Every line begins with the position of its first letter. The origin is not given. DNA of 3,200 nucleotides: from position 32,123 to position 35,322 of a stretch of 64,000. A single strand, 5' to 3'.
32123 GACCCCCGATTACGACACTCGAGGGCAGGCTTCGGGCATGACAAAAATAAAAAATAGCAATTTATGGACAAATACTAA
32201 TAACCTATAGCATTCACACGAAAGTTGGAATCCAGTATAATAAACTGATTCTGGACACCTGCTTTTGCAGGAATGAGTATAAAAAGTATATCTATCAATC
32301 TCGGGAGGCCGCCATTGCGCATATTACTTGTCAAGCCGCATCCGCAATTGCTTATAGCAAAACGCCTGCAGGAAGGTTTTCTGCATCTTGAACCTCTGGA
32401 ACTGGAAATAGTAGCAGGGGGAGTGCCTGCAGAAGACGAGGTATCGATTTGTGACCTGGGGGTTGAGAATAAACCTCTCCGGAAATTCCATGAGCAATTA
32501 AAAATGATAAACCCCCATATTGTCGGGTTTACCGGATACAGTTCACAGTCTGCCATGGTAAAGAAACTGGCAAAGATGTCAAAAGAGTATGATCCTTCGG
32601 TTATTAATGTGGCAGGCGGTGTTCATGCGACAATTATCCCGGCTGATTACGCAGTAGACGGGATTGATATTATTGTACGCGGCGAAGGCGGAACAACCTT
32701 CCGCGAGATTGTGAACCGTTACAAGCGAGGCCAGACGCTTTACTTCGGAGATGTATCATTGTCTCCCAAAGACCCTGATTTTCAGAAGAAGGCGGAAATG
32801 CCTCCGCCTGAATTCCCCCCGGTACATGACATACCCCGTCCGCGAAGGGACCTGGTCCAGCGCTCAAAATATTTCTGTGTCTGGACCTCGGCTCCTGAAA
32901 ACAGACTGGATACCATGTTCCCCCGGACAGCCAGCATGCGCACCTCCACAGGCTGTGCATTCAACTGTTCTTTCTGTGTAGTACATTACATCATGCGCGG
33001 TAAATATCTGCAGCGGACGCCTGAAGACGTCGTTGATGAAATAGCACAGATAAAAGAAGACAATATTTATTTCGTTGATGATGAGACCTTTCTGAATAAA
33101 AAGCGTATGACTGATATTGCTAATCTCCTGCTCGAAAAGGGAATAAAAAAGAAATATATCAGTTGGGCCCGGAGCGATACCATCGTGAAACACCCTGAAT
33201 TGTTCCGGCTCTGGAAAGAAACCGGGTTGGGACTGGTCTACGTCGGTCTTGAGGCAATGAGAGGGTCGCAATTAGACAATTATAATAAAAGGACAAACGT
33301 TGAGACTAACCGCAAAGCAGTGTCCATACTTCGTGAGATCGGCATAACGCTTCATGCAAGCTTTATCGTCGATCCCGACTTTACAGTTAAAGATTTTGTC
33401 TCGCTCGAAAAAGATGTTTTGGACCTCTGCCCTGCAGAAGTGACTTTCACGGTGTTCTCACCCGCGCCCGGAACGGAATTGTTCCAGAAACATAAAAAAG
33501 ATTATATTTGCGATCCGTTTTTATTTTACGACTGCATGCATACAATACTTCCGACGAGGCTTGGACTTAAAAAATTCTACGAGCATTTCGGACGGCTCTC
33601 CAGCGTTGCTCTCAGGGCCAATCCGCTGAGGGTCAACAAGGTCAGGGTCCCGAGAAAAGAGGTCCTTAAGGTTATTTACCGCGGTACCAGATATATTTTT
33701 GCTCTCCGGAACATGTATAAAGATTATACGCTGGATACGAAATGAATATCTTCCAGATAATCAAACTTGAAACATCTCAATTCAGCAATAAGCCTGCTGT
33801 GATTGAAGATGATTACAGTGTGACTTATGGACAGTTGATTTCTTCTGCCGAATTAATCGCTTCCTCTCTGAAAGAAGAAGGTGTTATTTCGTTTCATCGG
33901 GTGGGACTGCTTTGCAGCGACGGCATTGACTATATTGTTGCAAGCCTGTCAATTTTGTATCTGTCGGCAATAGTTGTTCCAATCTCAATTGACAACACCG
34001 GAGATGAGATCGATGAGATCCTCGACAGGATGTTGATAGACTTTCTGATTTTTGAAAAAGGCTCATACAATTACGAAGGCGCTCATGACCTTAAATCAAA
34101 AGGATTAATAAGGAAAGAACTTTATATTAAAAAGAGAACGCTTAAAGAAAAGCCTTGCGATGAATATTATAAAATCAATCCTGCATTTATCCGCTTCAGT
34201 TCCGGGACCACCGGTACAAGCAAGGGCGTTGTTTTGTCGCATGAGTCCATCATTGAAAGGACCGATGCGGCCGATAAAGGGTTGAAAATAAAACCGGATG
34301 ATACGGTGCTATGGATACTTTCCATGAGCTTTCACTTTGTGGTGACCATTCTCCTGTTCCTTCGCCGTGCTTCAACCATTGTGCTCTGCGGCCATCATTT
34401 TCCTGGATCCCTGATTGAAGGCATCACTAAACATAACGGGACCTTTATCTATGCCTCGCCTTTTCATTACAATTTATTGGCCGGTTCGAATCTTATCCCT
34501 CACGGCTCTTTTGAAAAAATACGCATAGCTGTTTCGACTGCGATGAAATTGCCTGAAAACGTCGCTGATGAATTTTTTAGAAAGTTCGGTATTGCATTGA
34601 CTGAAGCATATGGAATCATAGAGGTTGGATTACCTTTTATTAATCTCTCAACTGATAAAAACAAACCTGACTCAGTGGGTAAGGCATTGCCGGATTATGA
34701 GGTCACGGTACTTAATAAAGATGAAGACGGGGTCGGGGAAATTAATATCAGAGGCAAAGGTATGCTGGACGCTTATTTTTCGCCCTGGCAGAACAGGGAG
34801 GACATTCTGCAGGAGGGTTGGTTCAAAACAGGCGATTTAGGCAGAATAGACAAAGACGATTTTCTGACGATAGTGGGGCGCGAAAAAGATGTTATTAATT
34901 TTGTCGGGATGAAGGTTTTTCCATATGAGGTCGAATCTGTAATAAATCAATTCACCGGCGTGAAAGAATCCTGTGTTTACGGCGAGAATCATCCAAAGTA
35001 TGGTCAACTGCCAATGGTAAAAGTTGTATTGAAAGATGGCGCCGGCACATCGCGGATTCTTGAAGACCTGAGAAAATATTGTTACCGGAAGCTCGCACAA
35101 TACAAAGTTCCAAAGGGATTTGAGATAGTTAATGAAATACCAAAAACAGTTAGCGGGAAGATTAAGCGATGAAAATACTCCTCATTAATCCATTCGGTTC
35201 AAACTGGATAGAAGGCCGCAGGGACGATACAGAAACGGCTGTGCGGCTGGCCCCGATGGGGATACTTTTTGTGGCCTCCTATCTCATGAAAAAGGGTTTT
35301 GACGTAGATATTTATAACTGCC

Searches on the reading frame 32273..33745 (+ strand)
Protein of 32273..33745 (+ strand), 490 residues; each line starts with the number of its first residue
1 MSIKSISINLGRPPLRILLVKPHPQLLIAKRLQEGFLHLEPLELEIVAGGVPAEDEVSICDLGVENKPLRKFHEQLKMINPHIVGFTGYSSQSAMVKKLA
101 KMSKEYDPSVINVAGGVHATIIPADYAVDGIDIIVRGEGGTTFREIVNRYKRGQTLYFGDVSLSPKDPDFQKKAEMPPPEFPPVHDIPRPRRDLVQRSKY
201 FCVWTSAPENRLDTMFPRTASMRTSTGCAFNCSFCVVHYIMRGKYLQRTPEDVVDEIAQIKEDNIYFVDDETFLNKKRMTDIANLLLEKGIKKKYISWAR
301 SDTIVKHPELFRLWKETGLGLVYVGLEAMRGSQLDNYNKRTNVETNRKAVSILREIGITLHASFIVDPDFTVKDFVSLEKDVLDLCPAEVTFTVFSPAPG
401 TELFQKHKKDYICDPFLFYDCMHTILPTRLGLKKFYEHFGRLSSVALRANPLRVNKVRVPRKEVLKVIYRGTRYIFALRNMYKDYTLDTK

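Call 8: search_protein_families(library=pfam, proteins=[window:32273-33745:+], max_evalue=0.01)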
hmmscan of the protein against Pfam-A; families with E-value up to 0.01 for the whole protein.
window:32273-33745:+ (490 aa): 3 families
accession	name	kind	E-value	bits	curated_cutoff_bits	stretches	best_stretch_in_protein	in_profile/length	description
PF04055.27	Radical_SAM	-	1.7e-18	67.8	29.5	1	224-378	3-162/166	Radical SAM superfamily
PF02310.24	B12-binding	-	1.3e-16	61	32.1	1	39-146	12-120/121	B12 binding domain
PF13353.11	Fer4_12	-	0.006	17.3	22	0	226-299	13-90/137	4Fe-4S single cluster domain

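Call 9: search_protein_families(library=ncbifam, proteins=[window:32273-33745:+], max_evalue=0.01)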
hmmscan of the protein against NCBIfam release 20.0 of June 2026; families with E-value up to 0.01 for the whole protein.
window:32273-33745:+ (490 aa): 25 families
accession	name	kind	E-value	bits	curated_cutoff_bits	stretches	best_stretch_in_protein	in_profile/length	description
TIGR04367.1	HpnR_B12_rSAM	equivalog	1.4e-68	231.6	650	1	16-471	2-436/490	hopanoid C-3 methylase HpnR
TIGR02026.1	BchE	equivalog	1.6e-40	139.4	481.35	1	17-427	2-407/497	magnesium-protoporphyrin IX monomethyl ester anaerobic oxidative cyclase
TIGR04479.1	bcpD_PhpK_rSAM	subfamily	5.6e-25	87.7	600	1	217-366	239-389/504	PhpK family radical SAM P-methyltransferase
TIGR03471.1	HpnJ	equivalog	2.3e-20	73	577.6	1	86-410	75-390/472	hopanoid biosynthesis associated radical SAM protein HpnJ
NF040542.1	rSAM_RCCLKC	equivalog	1.1e-17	64.4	450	1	57-379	31-344/423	arsinothricin biosynthesis radical SAM protein ArsL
NF038361.1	rSAM_Sden_1168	equivalog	1.1e-17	63.8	575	1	46-406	107-472/560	Sden_1168 family B12-binding radical SAM P-methyltransferase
TIGR04013.1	B12_SAM_MJ_1487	hypoth_equivalog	9e-15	54.4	251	1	77-263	36-195/382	TIGR04013 family B12-binding domain/radical SAM domain-containing protein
NF050148.1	rSAM_ApyD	equivalog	9.6e-13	47.4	750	1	75-414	69-400/645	RiPP biosynthesis radical SAM protein ApyD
TIGR04072.2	rSAM_ladder_B12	equivalog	1.6e-12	46.8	360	1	220-347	181-310/443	lipid biosynthesis B12-binding/radical SAM protein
TIGR04385.1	B12_rSAM_cofa1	equivalog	4.9e-11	42.5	450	1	56-367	37-345/438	B12 lower ligand biosynthesis radical SAM protein BzaD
TIGR03975.1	rSAM_ocin_1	subfamily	5.5e-11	41.7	281.85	1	70-361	118-405/606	RiPP maturation radical SAM C-methyltransferase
NF040546.1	rSAM_CUAEP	equivalog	1.7e-09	36.9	500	1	98-378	66-334/468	CUAEP/CCAEP-tail radical SAM (seleno)protein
NF033070.1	rSAM_AprD4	equivalog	9.4e-09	34.7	500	1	177-405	163-388/456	AprD4 family radical SAM diol-dehydratase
NF033712.0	B12_rSAM_KedN5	subfamily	1e-08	33.9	700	1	54-271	36-250/624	KedN5 family methylcobalamin-dependent radical SAM C-methyltransferase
TIGR04014.1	B12_SAM_MJ_0865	equivalog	1.7e-08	33.7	360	1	222-405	163-356/434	methyl-coenzyme M reductase glutamine C-methyltransferase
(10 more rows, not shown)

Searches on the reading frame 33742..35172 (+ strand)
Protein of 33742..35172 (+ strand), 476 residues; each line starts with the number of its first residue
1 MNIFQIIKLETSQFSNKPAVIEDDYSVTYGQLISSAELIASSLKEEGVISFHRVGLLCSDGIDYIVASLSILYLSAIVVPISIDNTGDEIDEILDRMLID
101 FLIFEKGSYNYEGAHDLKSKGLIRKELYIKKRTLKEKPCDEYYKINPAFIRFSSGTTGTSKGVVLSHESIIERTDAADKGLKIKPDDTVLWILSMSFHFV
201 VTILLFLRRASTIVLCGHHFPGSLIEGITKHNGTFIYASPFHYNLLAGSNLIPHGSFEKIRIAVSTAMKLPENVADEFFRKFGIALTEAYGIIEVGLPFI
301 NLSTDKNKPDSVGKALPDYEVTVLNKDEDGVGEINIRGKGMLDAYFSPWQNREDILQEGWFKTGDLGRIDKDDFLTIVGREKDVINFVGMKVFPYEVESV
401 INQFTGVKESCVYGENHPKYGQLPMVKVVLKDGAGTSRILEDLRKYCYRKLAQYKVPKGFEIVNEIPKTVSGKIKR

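Call 8: search_protein_families(library=pfam, proteins=[window:33742-35172:+], max_evalue=0.01)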
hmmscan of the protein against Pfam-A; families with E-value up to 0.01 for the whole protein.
window:33742-35172:+ (476 aa): 2 families
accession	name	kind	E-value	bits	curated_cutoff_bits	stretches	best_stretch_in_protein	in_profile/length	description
PF00501.34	AMP-binding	-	1.6e-50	172.4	29.9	1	12-346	6-384/384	AMP-binding enzyme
PF13193.12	AMP-binding_C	-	8.2e-19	68.8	24.5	1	396-473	1-76/76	AMP-binding enzyme C-terminal domain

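Call 9: search_protein_families(library=ncbifam, proteins=[window:33742-35172:+], max_evalue=0.01)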
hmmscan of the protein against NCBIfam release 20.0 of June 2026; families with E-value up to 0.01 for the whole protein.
window:33742-35172:+ (476 aa): 107 families (the best 25 are shown)
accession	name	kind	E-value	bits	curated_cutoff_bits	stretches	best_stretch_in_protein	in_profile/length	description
NF004837.0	PRK06187.1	subfamily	1.6e-75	254.4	476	1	2-476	9-515/531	long-chain-fatty-acid--CoA ligase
NF005307.0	PRK06839.1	equivalog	2.9e-60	204.3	748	1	16-475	17-485/496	o-succinylbenzoate--CoA ligase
NF052269.1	Staph_lig_FadD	equivalog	2.2e-59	201.1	650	1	7-475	6-485/499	long-chain-fatty-acid--CoA ligase FadD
NF005702.0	PRK07514.1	subfamily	1.6e-57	195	558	1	2-475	4-492/506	malonyl-CoA synthase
NF004114.0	PRK05605.1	equivalog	1.5e-56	191.9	766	1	137-476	213-562/575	long-chain-fatty-acid--CoA ligase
TIGR01923.1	menE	equivalog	3e-56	191.1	330.15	1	28-476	1-439/442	o-succinylbenzoate--CoA ligase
NF005801.1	PRK07656.1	equivalog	3e-54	184.5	657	1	5-474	5-494/500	FadD3 family acyl-CoA ligase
NF006182.0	PRK08316.1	subfamily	3.3e-54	184.2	663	1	5-474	15-508/523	fatty acyl-CoA synthetase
NF002966.0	PRK03640.1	equivalog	3.8e-51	174.2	556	1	16-476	17-473/483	o-succinylbenzoate--CoA ligase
NF006181.0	PRK08314.1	subfamily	1.1e-50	172.5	705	2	148-474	207-545/563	long-chain-fatty-acid--CoA ligase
TIGR02262.1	benz_CoA_lig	subfamily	3.9e-49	167.7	375.25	2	146-476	162-502/508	benzoate-CoA ligase family protein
NF006523.0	PRK08974.1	equivalog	6.6e-49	166.5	884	1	146-476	207-546/561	long-chain-fatty-acid--CoA ligase FadD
NF004808.0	PRK06155.1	equivalog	9.8e-48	162.7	722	1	5-475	25-514/542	ATP-dependent acyl-CoA ligase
NF005858.0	PRK07787.1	subfamily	1.2e-47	162.5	575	1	11-475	11-464/471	acyl-CoA synthetase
NF005797.0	PRK07638.1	equivalog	4.4e-47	160.7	518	1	1-476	1-472/487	acyl-CoA synthetase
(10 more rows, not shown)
